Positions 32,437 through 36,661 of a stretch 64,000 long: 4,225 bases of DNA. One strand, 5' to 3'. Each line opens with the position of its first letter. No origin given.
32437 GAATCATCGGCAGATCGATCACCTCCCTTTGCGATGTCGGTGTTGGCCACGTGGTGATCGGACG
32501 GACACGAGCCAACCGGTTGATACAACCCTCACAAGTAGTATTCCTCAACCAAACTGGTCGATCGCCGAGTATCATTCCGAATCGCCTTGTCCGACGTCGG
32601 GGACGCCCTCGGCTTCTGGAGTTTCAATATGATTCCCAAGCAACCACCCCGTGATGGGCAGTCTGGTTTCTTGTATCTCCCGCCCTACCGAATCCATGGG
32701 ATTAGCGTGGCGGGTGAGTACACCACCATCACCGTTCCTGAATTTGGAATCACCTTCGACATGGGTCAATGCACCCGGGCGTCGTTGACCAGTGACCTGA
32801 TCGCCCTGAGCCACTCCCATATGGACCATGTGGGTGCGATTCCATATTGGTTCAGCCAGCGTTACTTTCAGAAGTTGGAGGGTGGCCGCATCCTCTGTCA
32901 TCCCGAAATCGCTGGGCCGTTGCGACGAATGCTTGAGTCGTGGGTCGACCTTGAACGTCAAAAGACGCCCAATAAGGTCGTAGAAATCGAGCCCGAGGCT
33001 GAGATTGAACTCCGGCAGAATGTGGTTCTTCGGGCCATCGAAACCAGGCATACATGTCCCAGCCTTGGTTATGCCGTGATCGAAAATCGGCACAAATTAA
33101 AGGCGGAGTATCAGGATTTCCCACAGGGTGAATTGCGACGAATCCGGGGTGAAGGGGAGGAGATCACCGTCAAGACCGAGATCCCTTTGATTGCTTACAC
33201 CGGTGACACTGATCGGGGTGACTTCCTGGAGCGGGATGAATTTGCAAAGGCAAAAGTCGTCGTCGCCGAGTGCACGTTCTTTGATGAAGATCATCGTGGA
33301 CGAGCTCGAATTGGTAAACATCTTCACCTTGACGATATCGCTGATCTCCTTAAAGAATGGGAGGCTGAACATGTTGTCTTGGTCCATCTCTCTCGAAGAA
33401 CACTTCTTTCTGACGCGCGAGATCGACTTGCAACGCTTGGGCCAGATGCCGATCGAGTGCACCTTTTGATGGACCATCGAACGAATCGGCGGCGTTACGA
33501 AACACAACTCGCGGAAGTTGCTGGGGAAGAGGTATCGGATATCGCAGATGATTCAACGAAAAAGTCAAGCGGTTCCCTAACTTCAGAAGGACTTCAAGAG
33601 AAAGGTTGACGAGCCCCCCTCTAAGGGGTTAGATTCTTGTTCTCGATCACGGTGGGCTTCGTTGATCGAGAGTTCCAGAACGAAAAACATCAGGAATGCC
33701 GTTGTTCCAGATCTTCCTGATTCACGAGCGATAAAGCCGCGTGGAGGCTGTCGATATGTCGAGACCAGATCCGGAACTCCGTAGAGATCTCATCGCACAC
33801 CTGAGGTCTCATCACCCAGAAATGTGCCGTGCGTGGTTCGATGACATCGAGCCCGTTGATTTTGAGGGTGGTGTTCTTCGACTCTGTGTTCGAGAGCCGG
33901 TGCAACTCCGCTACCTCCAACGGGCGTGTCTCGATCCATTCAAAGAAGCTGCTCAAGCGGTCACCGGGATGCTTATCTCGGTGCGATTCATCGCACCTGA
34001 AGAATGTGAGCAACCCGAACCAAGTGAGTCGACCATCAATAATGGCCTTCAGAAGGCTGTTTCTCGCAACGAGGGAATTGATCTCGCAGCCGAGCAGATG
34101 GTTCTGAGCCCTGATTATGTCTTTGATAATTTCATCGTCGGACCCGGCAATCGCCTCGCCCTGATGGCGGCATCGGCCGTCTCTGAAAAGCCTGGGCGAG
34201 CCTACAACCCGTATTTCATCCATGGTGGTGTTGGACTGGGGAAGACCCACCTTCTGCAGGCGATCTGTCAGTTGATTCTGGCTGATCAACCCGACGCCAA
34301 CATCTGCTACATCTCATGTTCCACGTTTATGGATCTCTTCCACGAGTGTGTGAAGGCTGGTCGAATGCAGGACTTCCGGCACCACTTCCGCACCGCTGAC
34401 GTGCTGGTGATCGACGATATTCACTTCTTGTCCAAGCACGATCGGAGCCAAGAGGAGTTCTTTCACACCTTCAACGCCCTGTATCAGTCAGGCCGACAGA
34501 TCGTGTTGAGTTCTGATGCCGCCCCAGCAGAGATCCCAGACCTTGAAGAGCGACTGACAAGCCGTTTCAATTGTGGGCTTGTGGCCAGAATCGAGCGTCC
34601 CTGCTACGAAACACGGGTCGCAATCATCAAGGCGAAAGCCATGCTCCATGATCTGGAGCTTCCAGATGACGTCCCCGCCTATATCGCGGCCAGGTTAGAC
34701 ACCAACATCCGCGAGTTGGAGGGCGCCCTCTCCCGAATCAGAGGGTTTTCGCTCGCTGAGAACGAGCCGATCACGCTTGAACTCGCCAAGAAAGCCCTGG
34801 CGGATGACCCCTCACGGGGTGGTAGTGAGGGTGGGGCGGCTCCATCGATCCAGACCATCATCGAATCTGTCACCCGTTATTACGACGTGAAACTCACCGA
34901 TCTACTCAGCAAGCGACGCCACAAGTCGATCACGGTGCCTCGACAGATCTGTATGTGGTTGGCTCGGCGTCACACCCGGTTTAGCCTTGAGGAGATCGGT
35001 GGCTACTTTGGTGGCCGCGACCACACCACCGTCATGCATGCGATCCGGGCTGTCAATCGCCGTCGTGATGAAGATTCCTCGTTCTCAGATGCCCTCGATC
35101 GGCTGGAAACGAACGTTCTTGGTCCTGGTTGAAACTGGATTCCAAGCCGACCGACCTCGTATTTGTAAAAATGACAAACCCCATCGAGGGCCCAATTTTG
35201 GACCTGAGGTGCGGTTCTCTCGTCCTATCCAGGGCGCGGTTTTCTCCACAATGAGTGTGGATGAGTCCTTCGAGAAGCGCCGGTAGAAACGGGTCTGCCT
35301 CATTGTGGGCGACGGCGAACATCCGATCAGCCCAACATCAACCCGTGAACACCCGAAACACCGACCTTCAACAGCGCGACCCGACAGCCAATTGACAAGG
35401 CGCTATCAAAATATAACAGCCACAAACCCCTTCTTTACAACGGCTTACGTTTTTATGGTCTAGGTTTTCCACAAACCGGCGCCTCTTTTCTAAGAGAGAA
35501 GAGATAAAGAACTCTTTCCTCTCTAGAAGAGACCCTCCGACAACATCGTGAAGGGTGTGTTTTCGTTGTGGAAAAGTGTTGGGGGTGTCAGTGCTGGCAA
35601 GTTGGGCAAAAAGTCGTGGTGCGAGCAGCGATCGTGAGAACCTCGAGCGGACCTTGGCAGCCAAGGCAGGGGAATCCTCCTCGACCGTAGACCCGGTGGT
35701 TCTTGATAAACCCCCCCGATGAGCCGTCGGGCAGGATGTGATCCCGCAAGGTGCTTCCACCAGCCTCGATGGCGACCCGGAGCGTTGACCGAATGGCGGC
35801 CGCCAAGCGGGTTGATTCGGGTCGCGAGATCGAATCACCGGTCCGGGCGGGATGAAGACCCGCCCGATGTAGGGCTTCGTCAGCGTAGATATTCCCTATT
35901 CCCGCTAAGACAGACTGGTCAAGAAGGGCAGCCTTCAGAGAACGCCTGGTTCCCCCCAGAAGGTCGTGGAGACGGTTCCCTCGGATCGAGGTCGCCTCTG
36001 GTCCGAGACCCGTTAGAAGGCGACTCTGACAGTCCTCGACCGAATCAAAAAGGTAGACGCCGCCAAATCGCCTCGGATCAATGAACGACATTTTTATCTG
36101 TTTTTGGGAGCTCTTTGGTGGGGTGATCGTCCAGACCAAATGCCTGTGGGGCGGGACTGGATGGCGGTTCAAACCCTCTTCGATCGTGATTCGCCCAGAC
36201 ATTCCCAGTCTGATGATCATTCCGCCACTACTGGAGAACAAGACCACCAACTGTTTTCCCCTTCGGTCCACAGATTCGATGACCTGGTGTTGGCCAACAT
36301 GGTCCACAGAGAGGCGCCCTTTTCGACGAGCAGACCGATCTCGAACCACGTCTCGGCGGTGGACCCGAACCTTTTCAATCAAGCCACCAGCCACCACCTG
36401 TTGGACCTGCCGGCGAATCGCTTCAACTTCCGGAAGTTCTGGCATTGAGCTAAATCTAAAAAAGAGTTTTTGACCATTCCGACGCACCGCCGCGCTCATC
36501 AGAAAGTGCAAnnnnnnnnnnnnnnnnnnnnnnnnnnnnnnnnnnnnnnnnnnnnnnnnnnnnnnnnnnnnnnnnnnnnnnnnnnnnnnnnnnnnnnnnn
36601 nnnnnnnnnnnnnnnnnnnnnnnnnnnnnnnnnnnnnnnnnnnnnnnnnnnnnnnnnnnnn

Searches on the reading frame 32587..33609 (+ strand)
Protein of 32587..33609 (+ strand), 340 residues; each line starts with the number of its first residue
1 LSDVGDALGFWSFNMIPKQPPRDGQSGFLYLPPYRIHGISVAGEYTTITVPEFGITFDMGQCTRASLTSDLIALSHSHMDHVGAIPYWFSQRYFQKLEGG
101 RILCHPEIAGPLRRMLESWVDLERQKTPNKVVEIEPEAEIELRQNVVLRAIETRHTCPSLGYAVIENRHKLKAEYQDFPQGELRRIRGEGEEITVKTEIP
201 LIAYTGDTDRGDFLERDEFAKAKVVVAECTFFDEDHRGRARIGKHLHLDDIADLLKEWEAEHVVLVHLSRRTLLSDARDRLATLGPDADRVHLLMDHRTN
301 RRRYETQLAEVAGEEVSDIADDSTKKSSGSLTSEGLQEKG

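Call 76: search_protein_families(library=pfam, proteins=[window:32587-33609:+], max_evalue=0.0001)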
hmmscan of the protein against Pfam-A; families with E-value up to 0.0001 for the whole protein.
window:32587-33609:+ (340 aa): 1 family
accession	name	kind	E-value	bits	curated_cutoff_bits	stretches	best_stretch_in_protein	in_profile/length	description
PF12706.13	Lactamase_B_2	-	1.6e-12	47.9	27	1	70-170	32-136/200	Beta-lactamase superfamily domain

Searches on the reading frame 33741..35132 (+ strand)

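Call 76: search_protein_families(library=pfam, proteins=[window:33741-35132:+], max_evalue=0.0001)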
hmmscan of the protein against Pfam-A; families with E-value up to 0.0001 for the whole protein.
window:33741-35132:+ (463 aa): 5 families
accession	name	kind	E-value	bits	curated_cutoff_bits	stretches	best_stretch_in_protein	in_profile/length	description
PF00308.24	Bac_DnaA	-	2.9e-60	203.6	23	1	122-282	1-161/162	Bacterial DnaA ATPAse domain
PF08299.17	Bac_DnaA_C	-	1.4e-27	95.9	31.5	1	370-438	1-69/69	Bacterial dnaA protein helix-turn-helix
PF22688.2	Hda_lid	-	5.5e-07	29.9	27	1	291-353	3-65/65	Hda, lid domain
PF01695.23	IstB_IS21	-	8.3e-07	29.2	24.1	1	160-259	97-193/238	IstB-like ATP binding protein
PF00004.35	AAA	-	6.6e-06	27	21.2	1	160-248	3-89/131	ATPase family associated with various cellular activities (AAA)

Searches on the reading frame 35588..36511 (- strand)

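Call 76: search_protein_families(library=pfam, proteins=[window:35588-36511:-], max_evalue=0.0001)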
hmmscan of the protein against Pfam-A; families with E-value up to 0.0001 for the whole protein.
window:35588-36511:- (307 aa): 2 families
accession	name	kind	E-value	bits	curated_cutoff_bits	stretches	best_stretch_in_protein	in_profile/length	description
PF01149.29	Fapy_DNA_glyco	-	5.6e-24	85.5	25.5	1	23-151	1-116/117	Formamidopyrimidine-DNA glycosylase N-terminal domain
PF06831.19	H2TH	-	3.7e-23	81.8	34.7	1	171-256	3-90/93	Formamidopyrimidine-DNA glycosylase H2TH domain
